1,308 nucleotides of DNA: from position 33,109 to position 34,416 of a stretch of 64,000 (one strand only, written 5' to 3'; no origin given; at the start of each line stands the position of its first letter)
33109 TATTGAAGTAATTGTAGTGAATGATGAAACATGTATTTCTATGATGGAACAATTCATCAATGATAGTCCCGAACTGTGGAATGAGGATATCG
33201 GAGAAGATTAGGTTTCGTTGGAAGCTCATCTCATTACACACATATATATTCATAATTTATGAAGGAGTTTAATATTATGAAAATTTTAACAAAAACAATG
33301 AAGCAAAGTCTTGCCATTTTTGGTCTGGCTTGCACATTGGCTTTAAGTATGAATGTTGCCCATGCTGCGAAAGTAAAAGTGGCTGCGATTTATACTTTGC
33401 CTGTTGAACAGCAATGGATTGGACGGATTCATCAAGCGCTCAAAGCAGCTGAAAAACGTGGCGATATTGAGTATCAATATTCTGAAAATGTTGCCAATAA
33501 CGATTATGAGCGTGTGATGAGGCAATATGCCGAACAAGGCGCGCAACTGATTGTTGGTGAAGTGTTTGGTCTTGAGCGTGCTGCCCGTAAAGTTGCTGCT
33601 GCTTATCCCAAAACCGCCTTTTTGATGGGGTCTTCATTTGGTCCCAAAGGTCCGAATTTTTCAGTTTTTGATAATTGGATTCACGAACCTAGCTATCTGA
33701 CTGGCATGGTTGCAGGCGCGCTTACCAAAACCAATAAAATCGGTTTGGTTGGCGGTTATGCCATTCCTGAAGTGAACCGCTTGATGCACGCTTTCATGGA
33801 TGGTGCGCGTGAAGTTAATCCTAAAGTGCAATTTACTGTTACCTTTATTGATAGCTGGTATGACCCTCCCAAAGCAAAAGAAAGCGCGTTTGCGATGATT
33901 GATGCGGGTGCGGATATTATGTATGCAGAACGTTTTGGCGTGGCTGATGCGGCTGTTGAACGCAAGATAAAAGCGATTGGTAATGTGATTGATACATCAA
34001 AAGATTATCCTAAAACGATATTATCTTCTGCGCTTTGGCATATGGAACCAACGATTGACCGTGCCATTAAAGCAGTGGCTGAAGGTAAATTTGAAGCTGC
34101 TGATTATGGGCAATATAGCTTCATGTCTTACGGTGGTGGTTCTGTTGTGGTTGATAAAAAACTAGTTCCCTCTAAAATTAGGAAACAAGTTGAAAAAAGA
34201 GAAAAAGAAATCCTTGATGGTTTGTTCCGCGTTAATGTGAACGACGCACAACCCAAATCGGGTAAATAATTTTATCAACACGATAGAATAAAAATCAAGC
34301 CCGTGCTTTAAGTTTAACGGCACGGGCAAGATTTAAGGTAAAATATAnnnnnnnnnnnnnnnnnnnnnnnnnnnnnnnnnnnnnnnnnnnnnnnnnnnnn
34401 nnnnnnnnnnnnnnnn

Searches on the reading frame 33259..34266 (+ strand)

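Call 67: search_protein_families(library=pfam, proteins=[window:33259-34266:+], max_evalue=0.00001)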
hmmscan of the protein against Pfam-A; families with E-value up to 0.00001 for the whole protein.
window:33259-34266:+ (336 aa): 1 family
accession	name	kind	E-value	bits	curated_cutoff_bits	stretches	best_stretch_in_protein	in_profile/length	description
PF02608.20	Bmp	-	6.4e-40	137.4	24.1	1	57-319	21-291/301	ABC transporter substrate-binding protein PnrA-like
